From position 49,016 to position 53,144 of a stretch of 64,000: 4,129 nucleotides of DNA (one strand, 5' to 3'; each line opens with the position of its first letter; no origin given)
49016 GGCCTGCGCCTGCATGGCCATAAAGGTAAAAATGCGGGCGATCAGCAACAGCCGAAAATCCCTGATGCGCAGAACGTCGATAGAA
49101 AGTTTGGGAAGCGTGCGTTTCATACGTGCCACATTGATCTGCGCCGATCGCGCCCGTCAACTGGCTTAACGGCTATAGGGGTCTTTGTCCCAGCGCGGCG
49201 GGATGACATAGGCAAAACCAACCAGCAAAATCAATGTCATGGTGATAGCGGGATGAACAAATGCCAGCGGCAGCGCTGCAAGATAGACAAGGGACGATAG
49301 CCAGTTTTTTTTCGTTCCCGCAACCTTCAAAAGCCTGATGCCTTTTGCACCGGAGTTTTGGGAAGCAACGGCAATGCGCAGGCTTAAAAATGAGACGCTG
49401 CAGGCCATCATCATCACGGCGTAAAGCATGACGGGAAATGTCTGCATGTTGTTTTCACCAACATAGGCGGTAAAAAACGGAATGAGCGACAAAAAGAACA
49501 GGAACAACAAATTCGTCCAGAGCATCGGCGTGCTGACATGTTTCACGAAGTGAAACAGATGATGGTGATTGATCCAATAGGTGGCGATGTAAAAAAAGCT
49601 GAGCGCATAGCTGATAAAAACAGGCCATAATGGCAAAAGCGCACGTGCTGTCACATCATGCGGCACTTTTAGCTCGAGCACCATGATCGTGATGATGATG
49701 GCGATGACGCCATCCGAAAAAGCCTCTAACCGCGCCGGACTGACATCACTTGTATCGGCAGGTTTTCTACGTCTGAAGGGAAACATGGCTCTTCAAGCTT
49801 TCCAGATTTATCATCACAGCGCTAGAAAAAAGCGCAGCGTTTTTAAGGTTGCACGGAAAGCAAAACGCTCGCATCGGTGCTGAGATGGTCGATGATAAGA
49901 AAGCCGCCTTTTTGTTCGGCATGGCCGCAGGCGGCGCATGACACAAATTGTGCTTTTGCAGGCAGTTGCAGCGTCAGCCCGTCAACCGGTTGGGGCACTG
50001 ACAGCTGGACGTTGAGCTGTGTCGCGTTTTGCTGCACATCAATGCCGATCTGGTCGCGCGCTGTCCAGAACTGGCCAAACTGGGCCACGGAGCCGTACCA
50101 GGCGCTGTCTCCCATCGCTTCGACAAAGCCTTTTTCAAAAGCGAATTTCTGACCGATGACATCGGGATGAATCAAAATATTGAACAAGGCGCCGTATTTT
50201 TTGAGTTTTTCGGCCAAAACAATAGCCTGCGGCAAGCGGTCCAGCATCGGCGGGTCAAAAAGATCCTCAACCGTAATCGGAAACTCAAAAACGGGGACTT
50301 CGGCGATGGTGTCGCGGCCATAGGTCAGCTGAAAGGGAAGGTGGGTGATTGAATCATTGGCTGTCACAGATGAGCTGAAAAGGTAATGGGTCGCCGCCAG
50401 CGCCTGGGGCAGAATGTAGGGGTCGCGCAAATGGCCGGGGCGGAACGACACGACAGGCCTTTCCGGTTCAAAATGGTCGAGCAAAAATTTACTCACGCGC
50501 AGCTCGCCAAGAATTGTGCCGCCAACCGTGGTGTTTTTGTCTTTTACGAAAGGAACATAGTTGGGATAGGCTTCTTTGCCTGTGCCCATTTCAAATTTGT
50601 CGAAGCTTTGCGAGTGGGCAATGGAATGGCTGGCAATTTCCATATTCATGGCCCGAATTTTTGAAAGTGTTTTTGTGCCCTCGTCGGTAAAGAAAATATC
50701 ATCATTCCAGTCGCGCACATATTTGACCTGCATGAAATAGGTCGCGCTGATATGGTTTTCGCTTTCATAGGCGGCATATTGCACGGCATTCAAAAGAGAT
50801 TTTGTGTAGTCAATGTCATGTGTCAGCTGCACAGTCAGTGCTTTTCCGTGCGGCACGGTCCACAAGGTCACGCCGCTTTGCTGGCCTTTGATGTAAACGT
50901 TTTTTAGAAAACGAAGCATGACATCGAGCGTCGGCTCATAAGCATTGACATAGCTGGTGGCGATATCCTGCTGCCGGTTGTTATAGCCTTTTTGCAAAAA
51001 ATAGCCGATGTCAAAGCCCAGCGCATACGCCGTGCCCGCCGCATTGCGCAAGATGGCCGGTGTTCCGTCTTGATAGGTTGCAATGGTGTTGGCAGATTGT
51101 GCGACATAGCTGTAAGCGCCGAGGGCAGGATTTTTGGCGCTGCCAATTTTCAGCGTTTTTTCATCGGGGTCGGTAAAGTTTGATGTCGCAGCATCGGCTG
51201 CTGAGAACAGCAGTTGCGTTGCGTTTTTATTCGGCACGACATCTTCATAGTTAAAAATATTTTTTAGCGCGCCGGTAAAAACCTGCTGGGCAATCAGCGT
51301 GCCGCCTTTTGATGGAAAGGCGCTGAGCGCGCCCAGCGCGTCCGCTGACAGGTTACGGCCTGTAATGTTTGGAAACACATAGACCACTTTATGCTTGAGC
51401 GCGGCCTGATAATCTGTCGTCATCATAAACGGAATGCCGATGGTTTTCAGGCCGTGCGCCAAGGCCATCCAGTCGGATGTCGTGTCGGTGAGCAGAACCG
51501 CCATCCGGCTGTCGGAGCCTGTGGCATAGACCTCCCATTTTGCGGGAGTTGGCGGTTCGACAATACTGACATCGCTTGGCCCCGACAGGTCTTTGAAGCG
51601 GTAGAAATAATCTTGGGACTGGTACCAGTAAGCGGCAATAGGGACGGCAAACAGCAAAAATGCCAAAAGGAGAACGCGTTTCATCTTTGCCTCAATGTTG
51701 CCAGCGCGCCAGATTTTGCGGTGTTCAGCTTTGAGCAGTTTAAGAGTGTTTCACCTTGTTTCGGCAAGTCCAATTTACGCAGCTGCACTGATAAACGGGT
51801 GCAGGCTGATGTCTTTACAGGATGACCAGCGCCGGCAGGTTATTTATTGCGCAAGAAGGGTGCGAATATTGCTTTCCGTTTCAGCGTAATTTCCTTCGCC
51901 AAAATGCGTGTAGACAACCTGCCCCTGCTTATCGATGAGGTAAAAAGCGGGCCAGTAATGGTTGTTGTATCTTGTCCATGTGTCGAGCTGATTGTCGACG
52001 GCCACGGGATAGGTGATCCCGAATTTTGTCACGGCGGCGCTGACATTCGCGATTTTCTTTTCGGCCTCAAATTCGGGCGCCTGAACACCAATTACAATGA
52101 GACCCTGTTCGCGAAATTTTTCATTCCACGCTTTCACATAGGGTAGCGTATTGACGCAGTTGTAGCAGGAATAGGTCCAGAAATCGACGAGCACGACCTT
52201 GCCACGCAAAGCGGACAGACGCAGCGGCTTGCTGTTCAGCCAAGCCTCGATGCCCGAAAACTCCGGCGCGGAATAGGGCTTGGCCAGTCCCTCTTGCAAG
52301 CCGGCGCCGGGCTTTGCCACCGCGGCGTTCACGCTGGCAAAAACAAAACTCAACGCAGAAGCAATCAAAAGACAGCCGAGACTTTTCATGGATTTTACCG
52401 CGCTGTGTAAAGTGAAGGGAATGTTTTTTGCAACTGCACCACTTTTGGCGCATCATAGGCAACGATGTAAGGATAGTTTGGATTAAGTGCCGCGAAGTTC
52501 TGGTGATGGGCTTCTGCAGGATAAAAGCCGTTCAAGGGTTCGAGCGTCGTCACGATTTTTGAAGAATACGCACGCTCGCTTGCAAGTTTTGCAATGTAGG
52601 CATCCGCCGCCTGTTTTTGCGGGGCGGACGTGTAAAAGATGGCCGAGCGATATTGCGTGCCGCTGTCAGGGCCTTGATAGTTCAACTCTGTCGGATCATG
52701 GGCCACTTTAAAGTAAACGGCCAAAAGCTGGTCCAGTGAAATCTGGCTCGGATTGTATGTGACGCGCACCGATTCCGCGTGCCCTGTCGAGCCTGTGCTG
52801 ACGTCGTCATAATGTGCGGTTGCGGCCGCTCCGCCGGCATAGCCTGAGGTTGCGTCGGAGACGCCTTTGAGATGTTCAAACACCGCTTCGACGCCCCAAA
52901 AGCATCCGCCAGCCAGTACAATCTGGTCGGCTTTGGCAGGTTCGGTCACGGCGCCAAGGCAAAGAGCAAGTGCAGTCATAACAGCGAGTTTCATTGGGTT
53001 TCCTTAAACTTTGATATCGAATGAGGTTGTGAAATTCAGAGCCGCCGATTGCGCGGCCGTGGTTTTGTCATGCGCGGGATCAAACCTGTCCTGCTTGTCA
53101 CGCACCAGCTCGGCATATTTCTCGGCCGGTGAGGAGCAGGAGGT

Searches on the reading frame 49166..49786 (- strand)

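Call 3: search_protein_families(library=ncbifam, proteins=[window:49166-49786:-], max_evalue=0.01)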
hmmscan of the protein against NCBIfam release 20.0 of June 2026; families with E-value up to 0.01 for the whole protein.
window:49166-49786:- (206 aa): 0 families

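Call 4: search_protein_families(library=pfam, proteins=[window:49166-49786:-], max_evalue=0.01)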
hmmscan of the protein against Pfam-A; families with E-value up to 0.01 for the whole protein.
window:49166-49786:- (206 aa): 2 families
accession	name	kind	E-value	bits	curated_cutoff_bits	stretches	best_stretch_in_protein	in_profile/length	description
PF06736.16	TMEM175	-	3.3e-32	111.3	25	1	19-103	1-88/88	Endosomal/lysosomal potassium channel TMEM175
PF01529.25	DHHC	-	0.0036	17.8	28.7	1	103-177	37-109/133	DHHC palmitoyltransferase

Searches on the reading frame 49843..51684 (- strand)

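Call 3: search_protein_families(library=ncbifam, proteins=[window:49843-51684:-], max_evalue=0.01)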
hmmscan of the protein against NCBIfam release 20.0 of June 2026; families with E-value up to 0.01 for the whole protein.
window:49843-51684:- (613 aa): 0 families

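Call 4: search_protein_families(library=pfam, proteins=[window:49843-51684:-], max_evalue=0.01)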
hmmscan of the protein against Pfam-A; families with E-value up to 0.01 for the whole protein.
window:49843-51684:- (613 aa): 0 families

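Call 70: search_protein_families(library=pfam, proteins=[window:49843-51684:-], max_evalue=1)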
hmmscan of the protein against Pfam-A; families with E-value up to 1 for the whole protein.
window:49843-51684:- (613 aa): 1 family
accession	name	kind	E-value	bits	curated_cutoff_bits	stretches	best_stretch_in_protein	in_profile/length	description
PF01522.26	Polysacc_deac_1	-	0.024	15.1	23.1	1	286-360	10-71/124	Polysaccharide deacetylase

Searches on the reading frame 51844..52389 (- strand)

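Call 3: search_protein_families(library=ncbifam, proteins=[window:51844-52389:-], max_evalue=0.01)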
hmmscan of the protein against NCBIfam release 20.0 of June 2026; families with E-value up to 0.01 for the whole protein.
window:51844-52389:- (181 aa): 9 families
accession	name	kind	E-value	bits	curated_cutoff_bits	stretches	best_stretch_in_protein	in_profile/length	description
NF002854.0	PRK03147.1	subfamily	5.6e-21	75.2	170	1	34-168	35-162/176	thiol-disulfide oxidoreductase ResA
NF041202.1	StoA_CxxC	exception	3.7e-09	36.7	210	1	62-164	51-150/163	endospore biogenesis thiol-disulfide oxidoreductase StoA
NF010625.0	PRK14018.1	equivalog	9.9e-09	34.2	522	1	62-169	55-163/521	bifunctional peptide-methionine (S)-S-oxide reductase MsrA/peptide-methionine (R)-S-oxide reductase MsrB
NF041054.1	WAxxUGC_long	equivalog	5.2e-06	26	300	1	51-159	92-195/354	ResA-like WAxxUGC motif-containing protein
NF047697.1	ThioredTrxAClost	equivalog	1.3e-05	25.3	140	1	64-95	18-49/105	thioredoxin TrxA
NF047696.1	ThlDiSintTplARhiz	equivalog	2.7e-05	24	230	1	53-115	87-149/219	thiol:disulfide interchange protein TlpA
TIGR00385.1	dsbE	subfamily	0.00043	19.9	123.15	1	60-172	60-164/173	DsbE family thiol:disulfide interchange protein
NF011941.0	PRK15412.1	equivalog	0.00051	19.6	359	1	61-179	66-176/185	thiol:disulfide interchange protein DsbE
TIGR01068.1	thioredoxin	equivalog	0.0007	19.7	96.8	0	63-94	14-45/101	thioredoxin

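Call 4: search_protein_families(library=pfam, proteins=[window:51844-52389:-], max_evalue=0.01)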
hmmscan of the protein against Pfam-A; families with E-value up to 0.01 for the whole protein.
window:51844-52389:- (181 aa): 4 families
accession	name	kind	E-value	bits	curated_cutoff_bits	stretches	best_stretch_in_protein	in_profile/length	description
PF08534.16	Redoxin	-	1.3e-15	58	26.6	1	40-179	5-148/148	Redoxin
PF00578.27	AhpC-TSA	-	7.2e-14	52.2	26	1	41-160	5-123/124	AhpC/TSA family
PF13905.12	Thioredoxin_8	-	4.1e-08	33.9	27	1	63-158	1-94/94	Thioredoxin-like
PF00085.26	Thioredoxin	-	0.0046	17.4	23.5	0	64-112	19-66/103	Thioredoxin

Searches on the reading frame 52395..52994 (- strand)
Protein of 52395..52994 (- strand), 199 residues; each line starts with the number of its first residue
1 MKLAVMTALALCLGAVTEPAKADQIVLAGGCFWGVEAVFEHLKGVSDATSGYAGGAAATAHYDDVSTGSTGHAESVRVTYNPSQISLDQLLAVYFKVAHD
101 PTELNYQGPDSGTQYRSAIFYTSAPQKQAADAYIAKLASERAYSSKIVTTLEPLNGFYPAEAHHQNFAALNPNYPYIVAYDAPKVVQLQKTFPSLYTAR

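Call 3: search_protein_families(library=ncbifam, proteins=[window:52395-52994:-], max_evalue=0.01)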
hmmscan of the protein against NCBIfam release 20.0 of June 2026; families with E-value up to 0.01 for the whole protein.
window:52395-52994:- (199 aa): 5 families
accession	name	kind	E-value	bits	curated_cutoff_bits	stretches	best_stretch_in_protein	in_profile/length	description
NF004042.0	PRK05550.1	equivalog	5.9e-57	193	330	1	19-180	131-288/293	bifunctional methionine sulfoxide reductase B/A protein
TIGR00401.1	msrA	equivalog_domain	6.9e-49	166.1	108.1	1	24-173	2-150/153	peptide-methionine (S)-S-oxide reductase MsrA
NF010625.0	PRK14018.1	equivalog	2.7e-46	158.1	522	1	23-173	199-345/521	bifunctional peptide-methionine (S)-S-oxide reductase MsrA/peptide-methionine (R)-S-oxide reductase MsrB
NF004038.0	PRK05528.1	equivalog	3.6e-24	85.6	200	1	23-173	2-142/157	peptide-methionine (S)-S-oxide reductase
NF041383.1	Trx_VPGUxxT_two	exception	7.7e-06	25.8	275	1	16-93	139-199/287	VPGUxxT family thioredoxin-like (seleno)protein, type 2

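Call 4: search_protein_families(library=pfam, proteins=[window:52395-52994:-], max_evalue=0.01)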
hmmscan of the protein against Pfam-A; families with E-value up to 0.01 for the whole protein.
window:52395-52994:- (199 aa): 1 family
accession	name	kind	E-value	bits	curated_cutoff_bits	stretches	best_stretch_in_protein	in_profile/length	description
PF01625.27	PMSR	-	2e-56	190.9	23.7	1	24-176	1-151/153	Peptide methionine sulfoxide reductase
